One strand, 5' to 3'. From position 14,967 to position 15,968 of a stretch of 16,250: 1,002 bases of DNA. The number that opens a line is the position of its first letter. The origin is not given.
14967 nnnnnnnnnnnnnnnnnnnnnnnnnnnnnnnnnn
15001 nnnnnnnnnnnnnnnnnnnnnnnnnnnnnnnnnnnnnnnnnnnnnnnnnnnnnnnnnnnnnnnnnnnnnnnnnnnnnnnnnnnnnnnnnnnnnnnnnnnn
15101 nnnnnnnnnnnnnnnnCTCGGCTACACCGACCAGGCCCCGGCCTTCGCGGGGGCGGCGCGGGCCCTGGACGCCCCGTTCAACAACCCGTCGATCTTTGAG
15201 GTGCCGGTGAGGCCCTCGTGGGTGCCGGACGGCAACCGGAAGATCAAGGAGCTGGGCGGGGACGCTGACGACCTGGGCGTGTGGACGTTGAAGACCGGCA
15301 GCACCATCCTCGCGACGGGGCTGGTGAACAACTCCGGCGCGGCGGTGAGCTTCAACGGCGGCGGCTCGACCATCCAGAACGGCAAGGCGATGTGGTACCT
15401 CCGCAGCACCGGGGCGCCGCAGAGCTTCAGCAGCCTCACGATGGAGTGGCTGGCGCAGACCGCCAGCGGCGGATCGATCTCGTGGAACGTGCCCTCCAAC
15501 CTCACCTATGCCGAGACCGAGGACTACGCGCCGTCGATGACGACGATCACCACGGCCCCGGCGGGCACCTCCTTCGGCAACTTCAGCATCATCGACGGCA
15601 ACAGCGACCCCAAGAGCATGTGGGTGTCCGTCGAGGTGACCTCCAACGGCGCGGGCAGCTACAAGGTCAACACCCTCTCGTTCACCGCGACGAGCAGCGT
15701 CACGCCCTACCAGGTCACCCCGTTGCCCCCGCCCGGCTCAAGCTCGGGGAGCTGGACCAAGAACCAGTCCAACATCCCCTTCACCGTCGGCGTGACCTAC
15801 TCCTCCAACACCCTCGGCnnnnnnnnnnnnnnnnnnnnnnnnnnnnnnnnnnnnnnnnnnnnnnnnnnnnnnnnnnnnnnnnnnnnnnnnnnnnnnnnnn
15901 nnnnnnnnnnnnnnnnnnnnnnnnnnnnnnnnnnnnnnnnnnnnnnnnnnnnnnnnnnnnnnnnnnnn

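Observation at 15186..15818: Uncharacterised Trp-punctuated beta-rich C-terminal domain on the caspase-like protein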

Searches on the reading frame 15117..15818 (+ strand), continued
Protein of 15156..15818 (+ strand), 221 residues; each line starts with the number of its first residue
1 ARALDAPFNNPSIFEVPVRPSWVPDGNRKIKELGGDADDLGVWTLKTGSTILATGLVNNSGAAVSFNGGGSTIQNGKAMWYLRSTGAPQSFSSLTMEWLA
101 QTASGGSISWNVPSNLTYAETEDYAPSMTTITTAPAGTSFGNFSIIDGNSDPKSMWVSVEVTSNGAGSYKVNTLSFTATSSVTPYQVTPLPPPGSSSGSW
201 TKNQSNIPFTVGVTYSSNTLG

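Call 53: search_protein_families(library=pfam, alignment_id=A4, max_evalue=10)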
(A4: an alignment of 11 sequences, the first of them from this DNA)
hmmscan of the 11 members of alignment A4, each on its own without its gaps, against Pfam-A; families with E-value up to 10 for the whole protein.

A. member 1, seq(221 aa): 1 family
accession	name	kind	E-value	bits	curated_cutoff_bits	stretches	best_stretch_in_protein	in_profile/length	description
PF02736.25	Myosin_N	-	0.14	12.5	27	1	151-175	10-33/45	Myosin N-terminal SH3-like domain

B. families by the number of members that match (of 11 scanned): 2 families
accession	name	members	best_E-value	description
PF02736.25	Myosin_N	1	0.14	Myosin N-terminal SH3-like domain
PF25564.1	DUF7933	1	0.2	Domain of unknown function (DUF7933)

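Call 55: search_protein_families(library=pfam, proteins=[P0004, P0006], max_evalue=0.01)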
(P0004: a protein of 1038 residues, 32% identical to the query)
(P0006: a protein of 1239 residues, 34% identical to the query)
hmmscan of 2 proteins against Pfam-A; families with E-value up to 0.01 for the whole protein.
P0004 (1038 aa): 2 families
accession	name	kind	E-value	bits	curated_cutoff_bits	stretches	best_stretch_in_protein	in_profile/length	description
PF13155.12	Toprim_2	-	1.1e-05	26.2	22.1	0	551-591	17-58/88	Toprim-like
PF18370.7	RGI_lyase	-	0.00073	20.3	27.8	0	130-147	54-72/86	Rhamnogalacturonan I lyases beta-sheet domain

P0006 (1239 aa): 4 families
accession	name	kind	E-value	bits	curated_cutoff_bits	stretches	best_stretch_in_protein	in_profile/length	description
PF13517.12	FG-GAP_3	-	1e-39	135.4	26.9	5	993-1053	1-60/61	FG-GAP-like repeat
PF01839.29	FG-GAP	-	5.5e-17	61.7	22.1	2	1038-1054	4-20/37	FG-GAP repeat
PF02749.22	QRPTase_N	-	1.2e-06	29.1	27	0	956-987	11-42/82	Quinolinate phosphoribosyl transferase, N-terminal domain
PF24565.1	Ned1_M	-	0.0029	17.9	27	0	1099-1120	71-92/100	Nuclear elongation and deformation protein 1-like, middle domain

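Call 66: search_solved_structures(query=window:15156-15818:+, max_evalue=10)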
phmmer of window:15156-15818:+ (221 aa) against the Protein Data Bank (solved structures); distinct sequences matched with E-value up to 10: 11.
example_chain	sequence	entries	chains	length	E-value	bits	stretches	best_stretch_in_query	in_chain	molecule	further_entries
2j44_A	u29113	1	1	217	0.036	16.6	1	130-192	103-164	ALKALINE AMYLOPULLULANASE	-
3esm_A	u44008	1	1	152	0.16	14.5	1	67-139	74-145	uncharacterized protein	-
9ms8_L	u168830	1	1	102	0.16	14.5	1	172-218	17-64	6H3 Fab light chain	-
6iap_E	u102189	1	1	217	0.19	14.3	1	86-200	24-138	Fab NKp46-4 heavy chain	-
2ya1_A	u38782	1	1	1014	0.3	13.6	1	130-191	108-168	PUTATIVE ALKALINE AMYLOPULLULANASE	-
9xnh_I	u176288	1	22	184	0.57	12.6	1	58-141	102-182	pilus-like-gamma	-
5xj3_A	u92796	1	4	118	0.58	12.6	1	68-111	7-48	ipilimumab-VH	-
3rfw_A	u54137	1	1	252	0.7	12.4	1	103-156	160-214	Cell-binding factor 2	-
9sf5_H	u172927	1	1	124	0.71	12.4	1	68-129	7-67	JN.1-6 antibody fragment heavy chain variable domain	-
7nj4_F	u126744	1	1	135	0.84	12.1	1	68-102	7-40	Nb8198 Core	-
9qef_E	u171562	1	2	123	1.1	11.8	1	7-52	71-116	Co-purified transmembrane protein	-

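Call 70: fold_search(model_id=the predicted structure, library=viral)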
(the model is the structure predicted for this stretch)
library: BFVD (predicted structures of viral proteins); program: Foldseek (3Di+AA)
matches with E <= 10: 520; with E <= 0.001: 0
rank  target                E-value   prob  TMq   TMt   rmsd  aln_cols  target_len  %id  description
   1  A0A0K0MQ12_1          1.4e-02  0.21  0.14  0.03  17.9       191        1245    7  (no name in the UniProt tables at hand)
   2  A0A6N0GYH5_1          2.3e-02  0.21  0.14  0.03  17.9       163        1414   12  (no name in the UniProt tables at hand)
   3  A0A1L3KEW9            3.0e-02  0.14  0.13  0.05  18.3       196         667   10  (no name in the UniProt tables at hand)
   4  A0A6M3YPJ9            8.0e-02  0.09  0.13  0.03  18.0       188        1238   12  (no name in the UniProt tables at hand)
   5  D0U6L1                1.1e-01  0.16  0.17  0.06  19.0       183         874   12  Non-structural protein [Mamastrovirus 8]
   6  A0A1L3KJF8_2          1.3e-01  0.08  0.14  0.05  18.7       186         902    6  (no name in the UniProt tables at hand)
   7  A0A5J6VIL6            1.9e-01  0.08  0.14  0.08  22.3       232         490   12  Uncharacterized protein [Megaviridae environmental sample]
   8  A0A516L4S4            1.9e-01  0.04  0.11  0.05  18.6       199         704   14  (no name in the UniProt tables at hand)
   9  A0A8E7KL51            2.0e-01  0.12  0.15  0.07  19.0       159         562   14  Serine protease (Fragment) [Mamastrovirus HMU-1]
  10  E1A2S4                2.0e-01  0.06  0.13  0.14  15.6       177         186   12  Uncharacterized protein [Aeromonas phage phiAS5]
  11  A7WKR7                2.1e-01  0.13  0.18  0.15  16.3       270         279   10  Uncharacterized protein [Betalipothrixvirus pezzuloense]
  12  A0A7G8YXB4            2.2e-01  0.06  0.14  0.06  19.1       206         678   10  RNA-directed RNA polymerase C-terminal domain-containing protein (Fragment) [Clinch picorna-like virus 3]
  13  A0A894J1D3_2          2.2e-01  0.03  0.11  0.04  19.7       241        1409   10  Polyprotein [Acheta domesticus iflavirus]
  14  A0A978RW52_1          2.4e-01  0.08  0.14  0.04  16.9       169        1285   16  (no name in the UniProt tables at hand)
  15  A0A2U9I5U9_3          2.5e-01  0.12  0.15  0.05  12.6       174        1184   12  (no name in the UniProt tables at hand)
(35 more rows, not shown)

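Call 85: search_dna_similar(query=window:15156-15818:+, collection=plasmids, mode=protein, max_evalue=1, max_rows=8)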
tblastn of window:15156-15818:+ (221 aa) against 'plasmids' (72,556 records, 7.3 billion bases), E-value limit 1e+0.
Records with a match: 1; places in all: 1; records where one place covers at least 80% of the query: 0.
Best place of each record, by identity: <60% 1.
By first word of the organism name: Vescimonas 1.
By predicted mobility (MOB-suite, as given by PLSDB): non-mobilizable 1.
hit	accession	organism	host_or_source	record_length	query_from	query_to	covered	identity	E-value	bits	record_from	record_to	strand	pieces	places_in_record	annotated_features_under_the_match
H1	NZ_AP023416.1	Vescimonas fastidiosa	Homo sapiens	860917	66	177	51%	31.9%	8e-1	38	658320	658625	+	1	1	recombinase family protein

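Call 86: search_dna_similar(query=window:15156-15818:+, collection=phages, mode=protein, max_evalue=1, max_rows=8)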
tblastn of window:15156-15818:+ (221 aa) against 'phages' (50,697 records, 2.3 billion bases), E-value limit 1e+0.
No match.

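Call 98: find_related_loci(query=A2, collection=viral_contigs, flank=3000)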
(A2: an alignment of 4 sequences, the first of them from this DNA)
Query A2 (234 aa) in viral_contigs; peptide patterns used: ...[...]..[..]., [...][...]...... (x = any residue, [..] = any of these).
20 stretches matched a pattern, but none encodes a relative of the query by tblastn (E <= 1e-3).

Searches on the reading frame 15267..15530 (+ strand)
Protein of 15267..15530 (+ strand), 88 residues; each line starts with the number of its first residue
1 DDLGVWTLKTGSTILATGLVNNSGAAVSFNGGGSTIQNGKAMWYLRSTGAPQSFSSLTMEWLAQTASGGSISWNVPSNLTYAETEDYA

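Call 97: search_solved_structures(query=A6, max_evalue=10, show_alignments=2)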
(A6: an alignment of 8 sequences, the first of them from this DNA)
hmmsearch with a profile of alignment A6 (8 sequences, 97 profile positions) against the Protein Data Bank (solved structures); distinct sequences matched with E-value up to 10: 5.
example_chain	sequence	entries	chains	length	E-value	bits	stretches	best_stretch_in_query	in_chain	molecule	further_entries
4iim_A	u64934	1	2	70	0.29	14.3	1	16-54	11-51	Intersectin-1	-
2rhe_A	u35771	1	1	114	0.4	13.9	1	28-84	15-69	BENCE-JONES PROTEIN RHE (LIGHT CHAIN)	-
7mfr_A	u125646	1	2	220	0.49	13.6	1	25-59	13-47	Antibody fragment - Light Chain of fab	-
7lk4_B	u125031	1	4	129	0.55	13.4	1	55-91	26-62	7D10 antibody VH fragment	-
3tpk_A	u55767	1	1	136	0.9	12.8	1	27-91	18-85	Immunoglobulin heavy chain antibody variable domain KW1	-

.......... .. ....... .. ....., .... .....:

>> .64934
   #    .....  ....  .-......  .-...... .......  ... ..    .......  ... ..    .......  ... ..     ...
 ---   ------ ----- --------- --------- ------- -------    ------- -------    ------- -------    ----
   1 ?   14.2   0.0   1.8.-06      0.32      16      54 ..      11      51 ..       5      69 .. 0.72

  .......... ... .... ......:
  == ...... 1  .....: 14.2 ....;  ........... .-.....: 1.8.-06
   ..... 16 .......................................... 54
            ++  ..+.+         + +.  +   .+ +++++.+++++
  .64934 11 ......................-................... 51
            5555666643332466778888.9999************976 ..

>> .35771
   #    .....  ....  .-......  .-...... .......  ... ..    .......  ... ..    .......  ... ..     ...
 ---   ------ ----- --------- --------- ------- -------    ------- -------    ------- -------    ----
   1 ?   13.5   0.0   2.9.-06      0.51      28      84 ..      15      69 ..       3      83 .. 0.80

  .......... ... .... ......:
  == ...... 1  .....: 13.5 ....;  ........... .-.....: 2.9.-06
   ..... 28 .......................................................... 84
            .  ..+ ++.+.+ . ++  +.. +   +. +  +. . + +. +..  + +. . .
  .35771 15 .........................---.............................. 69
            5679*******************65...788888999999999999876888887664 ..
